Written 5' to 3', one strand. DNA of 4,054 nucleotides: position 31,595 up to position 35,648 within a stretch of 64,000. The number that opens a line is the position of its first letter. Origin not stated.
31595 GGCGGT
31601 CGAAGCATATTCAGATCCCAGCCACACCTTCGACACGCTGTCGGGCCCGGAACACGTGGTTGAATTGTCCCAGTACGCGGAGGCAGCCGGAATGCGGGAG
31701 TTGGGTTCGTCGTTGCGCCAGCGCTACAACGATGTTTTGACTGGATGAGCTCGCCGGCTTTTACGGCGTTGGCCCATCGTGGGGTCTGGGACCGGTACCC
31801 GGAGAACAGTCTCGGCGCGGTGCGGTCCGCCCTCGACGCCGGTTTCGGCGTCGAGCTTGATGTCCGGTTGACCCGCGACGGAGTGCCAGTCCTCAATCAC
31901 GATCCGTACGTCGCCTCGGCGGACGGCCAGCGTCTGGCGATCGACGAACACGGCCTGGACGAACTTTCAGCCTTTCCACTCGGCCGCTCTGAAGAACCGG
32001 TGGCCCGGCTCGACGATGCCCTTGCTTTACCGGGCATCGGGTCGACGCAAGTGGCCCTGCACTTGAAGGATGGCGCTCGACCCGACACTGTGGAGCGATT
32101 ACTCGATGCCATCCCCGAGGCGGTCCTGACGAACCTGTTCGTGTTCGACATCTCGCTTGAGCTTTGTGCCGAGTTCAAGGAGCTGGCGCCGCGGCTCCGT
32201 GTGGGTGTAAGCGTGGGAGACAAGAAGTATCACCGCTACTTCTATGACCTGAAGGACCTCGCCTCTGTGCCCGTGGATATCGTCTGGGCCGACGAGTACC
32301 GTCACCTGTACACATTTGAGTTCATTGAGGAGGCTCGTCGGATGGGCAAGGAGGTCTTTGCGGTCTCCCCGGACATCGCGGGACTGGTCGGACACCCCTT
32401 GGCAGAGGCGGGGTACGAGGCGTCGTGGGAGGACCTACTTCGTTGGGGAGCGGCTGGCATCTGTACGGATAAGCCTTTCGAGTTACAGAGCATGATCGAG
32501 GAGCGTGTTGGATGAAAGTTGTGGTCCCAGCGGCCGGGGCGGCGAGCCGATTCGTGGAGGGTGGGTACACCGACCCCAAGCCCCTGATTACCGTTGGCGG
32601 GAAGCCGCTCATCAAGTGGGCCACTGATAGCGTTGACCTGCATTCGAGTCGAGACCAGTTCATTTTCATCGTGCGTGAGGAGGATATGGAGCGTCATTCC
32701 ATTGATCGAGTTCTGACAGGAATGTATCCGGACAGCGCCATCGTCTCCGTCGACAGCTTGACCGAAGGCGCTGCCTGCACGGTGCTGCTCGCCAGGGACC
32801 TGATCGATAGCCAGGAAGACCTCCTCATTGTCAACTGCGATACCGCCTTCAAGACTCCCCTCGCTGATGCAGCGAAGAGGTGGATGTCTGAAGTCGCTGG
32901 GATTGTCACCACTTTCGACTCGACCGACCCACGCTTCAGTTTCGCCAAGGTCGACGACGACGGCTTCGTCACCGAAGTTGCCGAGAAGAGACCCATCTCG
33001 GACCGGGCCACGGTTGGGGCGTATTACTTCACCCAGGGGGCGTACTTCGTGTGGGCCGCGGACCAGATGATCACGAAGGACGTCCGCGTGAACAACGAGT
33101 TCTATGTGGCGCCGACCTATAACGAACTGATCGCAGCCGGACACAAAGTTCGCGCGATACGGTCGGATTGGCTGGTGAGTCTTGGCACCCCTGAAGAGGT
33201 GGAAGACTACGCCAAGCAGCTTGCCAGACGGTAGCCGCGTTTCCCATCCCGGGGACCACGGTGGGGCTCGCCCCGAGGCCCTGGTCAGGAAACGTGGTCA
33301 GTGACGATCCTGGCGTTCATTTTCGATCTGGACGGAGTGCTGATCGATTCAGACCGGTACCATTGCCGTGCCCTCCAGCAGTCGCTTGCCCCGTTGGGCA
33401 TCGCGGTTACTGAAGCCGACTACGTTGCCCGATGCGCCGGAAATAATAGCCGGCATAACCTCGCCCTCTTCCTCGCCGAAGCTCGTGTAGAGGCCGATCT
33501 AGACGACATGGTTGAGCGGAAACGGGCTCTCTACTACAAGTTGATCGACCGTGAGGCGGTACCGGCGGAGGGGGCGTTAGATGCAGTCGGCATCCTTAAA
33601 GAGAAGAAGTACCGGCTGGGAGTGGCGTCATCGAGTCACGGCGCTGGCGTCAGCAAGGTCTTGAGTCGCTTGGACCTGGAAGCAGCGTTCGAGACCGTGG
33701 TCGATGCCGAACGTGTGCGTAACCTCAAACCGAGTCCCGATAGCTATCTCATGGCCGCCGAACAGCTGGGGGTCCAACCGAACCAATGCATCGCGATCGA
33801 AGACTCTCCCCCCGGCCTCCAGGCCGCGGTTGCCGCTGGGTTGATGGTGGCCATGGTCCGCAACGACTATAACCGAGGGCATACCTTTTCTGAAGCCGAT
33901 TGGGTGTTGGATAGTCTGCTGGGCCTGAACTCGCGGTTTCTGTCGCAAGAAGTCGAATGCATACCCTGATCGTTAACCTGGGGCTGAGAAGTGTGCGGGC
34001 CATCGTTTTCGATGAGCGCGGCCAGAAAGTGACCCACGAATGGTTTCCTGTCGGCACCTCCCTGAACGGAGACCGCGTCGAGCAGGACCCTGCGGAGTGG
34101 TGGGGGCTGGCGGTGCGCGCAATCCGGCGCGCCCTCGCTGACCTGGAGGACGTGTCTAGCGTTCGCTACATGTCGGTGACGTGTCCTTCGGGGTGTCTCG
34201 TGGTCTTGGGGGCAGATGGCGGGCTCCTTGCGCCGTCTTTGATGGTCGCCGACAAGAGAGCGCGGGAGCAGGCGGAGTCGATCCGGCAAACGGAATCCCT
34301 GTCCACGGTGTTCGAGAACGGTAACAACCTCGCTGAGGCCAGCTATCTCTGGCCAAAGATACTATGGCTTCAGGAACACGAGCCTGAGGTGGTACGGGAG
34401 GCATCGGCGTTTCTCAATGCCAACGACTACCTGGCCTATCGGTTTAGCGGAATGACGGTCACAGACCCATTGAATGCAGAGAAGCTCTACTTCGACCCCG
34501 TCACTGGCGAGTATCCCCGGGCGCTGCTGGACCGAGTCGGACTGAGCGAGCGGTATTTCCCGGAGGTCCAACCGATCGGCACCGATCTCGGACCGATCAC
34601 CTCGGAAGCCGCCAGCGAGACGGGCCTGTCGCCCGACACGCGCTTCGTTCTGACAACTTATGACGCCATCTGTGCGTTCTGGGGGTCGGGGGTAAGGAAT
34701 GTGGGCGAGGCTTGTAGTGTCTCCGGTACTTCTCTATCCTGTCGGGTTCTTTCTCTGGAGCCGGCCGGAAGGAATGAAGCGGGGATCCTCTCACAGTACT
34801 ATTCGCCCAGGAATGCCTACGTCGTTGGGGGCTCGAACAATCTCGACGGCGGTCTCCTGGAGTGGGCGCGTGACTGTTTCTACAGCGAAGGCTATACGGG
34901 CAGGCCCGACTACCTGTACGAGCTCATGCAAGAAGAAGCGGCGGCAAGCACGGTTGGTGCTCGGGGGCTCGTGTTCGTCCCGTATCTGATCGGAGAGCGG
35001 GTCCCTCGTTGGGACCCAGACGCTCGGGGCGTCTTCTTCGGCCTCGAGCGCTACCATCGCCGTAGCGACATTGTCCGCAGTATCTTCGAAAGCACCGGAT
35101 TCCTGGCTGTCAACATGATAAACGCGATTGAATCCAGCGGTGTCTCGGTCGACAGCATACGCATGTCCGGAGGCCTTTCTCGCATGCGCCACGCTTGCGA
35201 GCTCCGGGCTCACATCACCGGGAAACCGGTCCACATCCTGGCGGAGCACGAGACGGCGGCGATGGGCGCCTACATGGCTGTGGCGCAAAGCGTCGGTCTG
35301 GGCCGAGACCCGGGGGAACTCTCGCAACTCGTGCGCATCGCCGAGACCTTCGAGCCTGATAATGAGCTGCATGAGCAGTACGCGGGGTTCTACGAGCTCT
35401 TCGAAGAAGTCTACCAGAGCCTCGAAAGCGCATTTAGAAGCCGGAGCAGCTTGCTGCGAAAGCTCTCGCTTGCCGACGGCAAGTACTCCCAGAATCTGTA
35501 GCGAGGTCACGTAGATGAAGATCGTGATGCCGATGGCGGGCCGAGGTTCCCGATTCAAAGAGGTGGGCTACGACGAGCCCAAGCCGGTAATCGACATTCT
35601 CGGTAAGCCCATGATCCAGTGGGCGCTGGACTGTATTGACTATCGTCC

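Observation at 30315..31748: RuBisCO-like protein (form IV type) embedded in a glycan-biosynthesis operon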

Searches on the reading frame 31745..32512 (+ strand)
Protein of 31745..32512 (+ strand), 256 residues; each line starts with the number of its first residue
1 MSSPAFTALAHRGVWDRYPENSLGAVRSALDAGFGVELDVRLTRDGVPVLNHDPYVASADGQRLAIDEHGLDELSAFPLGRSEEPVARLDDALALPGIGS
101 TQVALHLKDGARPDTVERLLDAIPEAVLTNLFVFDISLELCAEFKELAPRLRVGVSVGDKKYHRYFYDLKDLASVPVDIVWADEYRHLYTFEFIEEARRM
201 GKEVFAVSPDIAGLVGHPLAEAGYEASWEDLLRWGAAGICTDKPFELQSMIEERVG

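Call 7: search_protein_families(library=pfam, proteins=[window:31745-32512:+], max_evalue=0.001)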
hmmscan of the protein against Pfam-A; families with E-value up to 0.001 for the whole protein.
window:31745-32512:+ (256 aa): 1 family
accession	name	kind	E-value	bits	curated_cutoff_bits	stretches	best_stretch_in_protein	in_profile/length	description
PF03009.23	GDPD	-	1.4e-18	68.3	23.6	1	11-244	1-242/244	Glycerophosphoryl diester phosphodiesterase family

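Call 38: search_protein_families(library=ncbifam, proteins=[window:31745-32512:+], max_evalue=0.00001)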
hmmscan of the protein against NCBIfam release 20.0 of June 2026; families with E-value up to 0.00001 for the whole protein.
window:31745-32512:+ (256 aa): 2 families
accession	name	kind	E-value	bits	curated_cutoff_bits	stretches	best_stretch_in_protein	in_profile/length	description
NF006989.0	PRK09454.1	equivalog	1.1e-08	34.8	264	1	7-75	11-80/251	glycerophosphodiester phosphodiesterase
NF041304.3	AvrBs2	equivalog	2.4e-07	29.1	1000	1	9-55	272-322/716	type III secretion system effector avirulence protein AvrBs2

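Call 76: find_homologous_proteins(query=window:31745-32512:+, max_evalue=0.00001)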
Query window:31745-32512:+ (256 aa): 86 proteins with E <= 0.00001 among 4360 candidates.
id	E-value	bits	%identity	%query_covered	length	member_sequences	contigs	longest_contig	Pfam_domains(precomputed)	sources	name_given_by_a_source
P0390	1.4e-167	574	100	100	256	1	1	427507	PF03009.24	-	-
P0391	8.4e-94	332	57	99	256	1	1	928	PF03009.24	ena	-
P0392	2.1e-88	314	55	99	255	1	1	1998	PF03009.24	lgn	-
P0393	3.6e-71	258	47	96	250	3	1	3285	PF03009.24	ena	-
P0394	7.7e-60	221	45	95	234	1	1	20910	PF13653.13,PF03009.24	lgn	-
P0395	2.0e-47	180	43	96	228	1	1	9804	PF03009.24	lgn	-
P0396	8.2e-47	178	43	95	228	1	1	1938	PF03009.24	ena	-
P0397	6.6e-41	159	39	96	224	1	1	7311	PF03009.24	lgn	-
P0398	4.9e-11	61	36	60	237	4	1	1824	PF03009.24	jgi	jgi:glycerophosphoryl diester phosphodiesterase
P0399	4.6e-10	58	35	59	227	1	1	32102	PF13653.13,PF03009.24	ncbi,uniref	ncbi:glycerophosphodiester phosphodiesterase [Streptomyces sp. NPDC001034]|uniref:glycerophosphodies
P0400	6.6e-10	57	35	59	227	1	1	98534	PF13653.13,PF03009.24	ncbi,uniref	ncbi:glycerophosphodiester phosphodiesterase [Streptomyces sp. NPDC014983]|uniref:glycerophosphodies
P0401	7.2e-10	57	35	59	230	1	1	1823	PF13653.13,PF03009.24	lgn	-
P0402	7.8e-10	57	41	43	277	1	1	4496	PF03009.24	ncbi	-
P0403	9.6e-10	57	35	59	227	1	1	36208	PF13653.13,PF03009.24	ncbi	ncbi:glycerophosphodiester phosphodiesterase [Streptomyces sp. NPDC001056]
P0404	2.6e-9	55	39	43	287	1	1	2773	PF03009.24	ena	-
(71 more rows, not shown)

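Call 81: search_solved_structures(query=window:31745-32512:+, max_evalue=0.01, show_alignments=2)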
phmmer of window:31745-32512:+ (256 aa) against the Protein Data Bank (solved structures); distinct sequences matched with E-value up to 0.01: 18.
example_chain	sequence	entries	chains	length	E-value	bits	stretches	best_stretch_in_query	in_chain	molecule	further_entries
4oec_A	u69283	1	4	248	2.4e-12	50.4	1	8-143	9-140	Glycerophosphoryl diester phosphodiesterase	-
7e0v_A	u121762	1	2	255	2e-10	44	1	8-147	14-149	Glycerophosphodiester phosphodiesterase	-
7e2a_A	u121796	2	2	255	2.6e-09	40.4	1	8-147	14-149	Glycerophosphodiester phosphodiesterase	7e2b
2pz0_A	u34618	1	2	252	3.1e-09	40.1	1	8-155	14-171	Glycerophosphoryl diester phosphodiesterase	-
1o1z_A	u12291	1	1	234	3.3e-07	33.5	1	8-76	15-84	glycerophosphodiester phosphodiesterase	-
3qvq_A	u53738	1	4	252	1.7e-06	31.2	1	8-74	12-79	Phosphodiesterase Olei02445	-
1v8e_A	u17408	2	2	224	1e-05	28.6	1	8-56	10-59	putative glycerophosphoryl diester phosphodiesterase | Glycerophosphoryl Diester Phosphodiesterase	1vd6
7wwc_A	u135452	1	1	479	1.9e-05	27.8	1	8-56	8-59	beta-1,3(4)-glucanase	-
7ww4_A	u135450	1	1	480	1.9e-05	27.8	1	8-56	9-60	beta-1,3(4)-glucanase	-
3l12_A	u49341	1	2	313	4.6e-05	26.5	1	8-59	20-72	Putative Glycerophosphoryl diester phosphodiesterase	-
3i10_A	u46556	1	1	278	8.4e-05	25.6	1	7-55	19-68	Putative Glycerophosphoryl diester phosphodiesterase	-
3no3_A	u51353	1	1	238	0.00018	24.5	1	8-155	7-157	glycerophosphodiester phosphodiesterase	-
4r7o_A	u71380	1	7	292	0.0015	21.5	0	6-74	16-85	Glycerophosphoryl diester phosphodiesterase, putative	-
5t91_A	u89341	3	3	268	0.0016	21.4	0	6-74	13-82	Glycerophosphoryl diester phosphodiesterase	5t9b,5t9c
2oog_A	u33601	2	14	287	0.0031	20.5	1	3-80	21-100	Glycerophosphoryl diester phosphodiesterase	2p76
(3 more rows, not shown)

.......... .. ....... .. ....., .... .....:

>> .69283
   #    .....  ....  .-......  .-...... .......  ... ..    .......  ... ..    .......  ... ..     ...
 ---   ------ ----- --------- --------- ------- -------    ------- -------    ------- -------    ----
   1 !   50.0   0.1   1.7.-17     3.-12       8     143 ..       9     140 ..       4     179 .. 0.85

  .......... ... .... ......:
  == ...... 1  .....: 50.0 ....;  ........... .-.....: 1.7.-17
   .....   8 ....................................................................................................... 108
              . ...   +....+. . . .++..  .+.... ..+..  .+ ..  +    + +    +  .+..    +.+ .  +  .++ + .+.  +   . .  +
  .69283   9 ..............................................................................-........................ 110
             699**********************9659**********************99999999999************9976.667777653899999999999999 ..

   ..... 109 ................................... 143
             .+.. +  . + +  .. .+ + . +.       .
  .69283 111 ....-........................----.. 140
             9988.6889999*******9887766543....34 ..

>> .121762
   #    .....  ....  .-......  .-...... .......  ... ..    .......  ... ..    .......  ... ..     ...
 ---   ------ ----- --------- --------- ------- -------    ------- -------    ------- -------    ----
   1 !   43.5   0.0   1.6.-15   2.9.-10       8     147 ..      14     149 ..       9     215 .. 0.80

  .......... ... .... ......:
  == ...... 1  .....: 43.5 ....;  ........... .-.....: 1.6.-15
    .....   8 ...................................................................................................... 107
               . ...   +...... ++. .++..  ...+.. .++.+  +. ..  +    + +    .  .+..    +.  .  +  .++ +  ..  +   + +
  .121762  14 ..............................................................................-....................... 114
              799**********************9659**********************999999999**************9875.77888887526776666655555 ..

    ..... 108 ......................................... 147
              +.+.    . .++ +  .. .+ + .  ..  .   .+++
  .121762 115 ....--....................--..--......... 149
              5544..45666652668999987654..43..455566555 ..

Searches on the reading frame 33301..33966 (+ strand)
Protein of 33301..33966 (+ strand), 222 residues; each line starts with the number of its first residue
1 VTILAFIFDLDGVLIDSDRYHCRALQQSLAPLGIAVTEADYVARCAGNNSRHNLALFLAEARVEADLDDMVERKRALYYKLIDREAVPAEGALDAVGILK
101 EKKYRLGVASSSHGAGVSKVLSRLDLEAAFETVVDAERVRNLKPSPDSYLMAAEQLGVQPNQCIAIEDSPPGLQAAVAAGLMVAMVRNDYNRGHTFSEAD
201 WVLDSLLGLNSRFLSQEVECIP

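Call 8: search_protein_families(library=pfam, proteins=[window:33301-33966:+], max_evalue=0.001)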
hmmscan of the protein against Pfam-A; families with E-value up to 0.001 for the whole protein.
window:33301-33966:+ (222 aa): 4 families
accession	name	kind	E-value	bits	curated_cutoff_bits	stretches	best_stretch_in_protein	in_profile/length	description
PF13419.12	HAD_2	-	3.3e-32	112.5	23.8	1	7-186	2-178/178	Haloacid dehalogenase-like hydrolase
PF00702.32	Hydrolase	-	2.4e-27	97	26.4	1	5-180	3-191/191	haloacid dehalogenase-like hydrolase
PF13242.12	Hydrolase_like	-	8.8e-05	22.8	22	1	143-207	4-73/75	HAD-hyrolase-like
PF12710.13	HAD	-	0.00044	21.2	27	1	7-166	2-178/189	haloacid dehalogenase-like hydrolase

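Call 38: search_protein_families(library=ncbifam, proteins=[window:33301-33966:+], max_evalue=0.00001)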
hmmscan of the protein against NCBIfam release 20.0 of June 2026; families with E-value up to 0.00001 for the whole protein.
window:33301-33966:+ (222 aa): 28 families (the best 25 are shown)
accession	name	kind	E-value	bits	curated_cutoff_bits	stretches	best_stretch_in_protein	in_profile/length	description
TIGR02009.1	PGMB-YQAB-SF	subfamily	5e-42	144.2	153.35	1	5-186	3-186/186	beta-phosphoglucomutase family hydrolase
TIGR01990.1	bPGM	equivalog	3.4e-34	118.4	189.4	1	5-183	3-183/187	beta-phosphoglucomutase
NF008087.0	PRK10826.1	equivalog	3.1e-33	115.3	191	1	2-211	6-217/222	hexitol phosphatase HxpB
TIGR01449.2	PGP_bact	equivalog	1.3e-25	90.2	180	1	7-207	2-207/213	phosphoglycolate phosphatase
NF008000.0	PRK10725.1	equivalog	1.9e-23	83.5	215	1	5-187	7-186/188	fructose-1-phosphate/6-phosphogluconate phosphatase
NF009695.0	PRK13222.1-2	equivalog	1.1e-22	80.7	225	1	5-210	8-219/226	phosphoglycolate phosphatase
NF053653.1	InDiPhoBT2121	equivalog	2.9e-21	76.1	245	1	5-186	3-186/216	inorganic diphosphatase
NF008610.0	PRK11587.1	equivalog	1e-20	74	282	1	2-209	2-203/219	sugar phosphatase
NF046057.1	bifunc_MtlD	equivalog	1.1e-20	73.6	800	1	3-187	7-192/683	bifunctional mannitol-1-phosphate dehydrogenase/phosphatase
TIGR01509.1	HAD-SF-IA-v3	subfamily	5.2e-19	68.9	29.4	1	74-185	51-153/154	HAD-IA family hydrolase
NF009804.0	PRK13288.1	equivalog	1e-18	67.6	218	1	1-188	1-183/215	pyrophosphatase PpaX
NF009694.0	PRK13222.1-1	equivalog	2e-17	63.3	415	1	3-207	7-233/252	phosphoglycolate phosphatase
NF009697.0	PRK13222.1-4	equivalog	2e-16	60.1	327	1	3-207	7-216/232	phosphoglycolate phosphatase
NF007854.0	PRK10563.1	equivalog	5.5e-16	58.9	211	1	3-185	4-184/221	6-phosphogluconate phosphatase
TIGR02253.1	CTE7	subfamily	7.2e-14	52.1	169.75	1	3-207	2-218/221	TIGR02253 family HAD-type hydrolase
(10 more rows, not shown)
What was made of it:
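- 33301..33969 (+): HAD hydrolase of the beta-phosphoglucomutase family (mutase or phosphatase). calls 8, 38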

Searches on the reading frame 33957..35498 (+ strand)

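Call 8: search_protein_families(library=pfam, proteins=[window:33957-35498:+], max_evalue=0.001)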
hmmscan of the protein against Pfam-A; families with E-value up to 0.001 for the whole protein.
window:33957-35498:+ (514 aa): 2 families
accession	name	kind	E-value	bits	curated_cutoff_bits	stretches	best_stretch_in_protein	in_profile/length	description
PF02782.22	FGGY_C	-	4e-35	121.8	27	1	253-442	2-194/198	FGGY family of carbohydrate kinases, C-terminal domain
PF00370.27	FGGY_N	-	2.9e-30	106.1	28.8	1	4-241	3-243/245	FGGY family of carbohydrate kinases, N-terminal domain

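Call 38: search_protein_families(library=ncbifam, proteins=[window:33957-35498:+], max_evalue=0.00001)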
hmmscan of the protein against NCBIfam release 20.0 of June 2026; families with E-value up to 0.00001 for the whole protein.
window:33957-35498:+ (514 aa): 11 families
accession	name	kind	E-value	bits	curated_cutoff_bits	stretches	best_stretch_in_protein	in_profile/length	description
TIGR01312.1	XylB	equivalog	6.8e-64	216.2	380.25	1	6-487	3-481/481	xylulokinase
TIGR01314.1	gntK_FGGY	equivalog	1.1e-48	166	648.55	1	5-494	4-498/505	gluconokinase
NF008187.0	PRK10939.1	equivalog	1.4e-41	142.7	528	1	4-488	7-502/521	autoinducer-2 kinase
NF011601.0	PRK15027.1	equivalog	1.2e-36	126.1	912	1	6-490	5-480/484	xylulokinase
TIGR01311.1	glycerol_kin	equivalog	1.5e-36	125.8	590.35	1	6-477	6-482/496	glycerol kinase GlpK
NF000756.0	PRK00047.1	subfamily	1.5e-31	109.3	498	1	6-474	10-480/502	glycerol kinase GlpK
NF003154.0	PRK04123.1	equivalog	1.5e-30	106.5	428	1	9-490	12-538/554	ribulokinase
TIGR02628.1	fuculo_kin_coli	equivalog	9.1e-25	87.5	470.9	1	4-455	4-451/465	L-fuculokinase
TIGR01315.1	5C_CHO_kinase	subfamily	6.2e-22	78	408.7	1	6-484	5-532/541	FGGY family pentulose kinase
TIGR01234.1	L-ribulokinase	equivalog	3.7e-21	75.5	583.25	1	101-490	126-531/536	ribulokinase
TIGR02627.1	rhamnulo_kin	equivalog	6.3e-07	28.3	527.95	0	81-218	80-218/454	rhamnulokinase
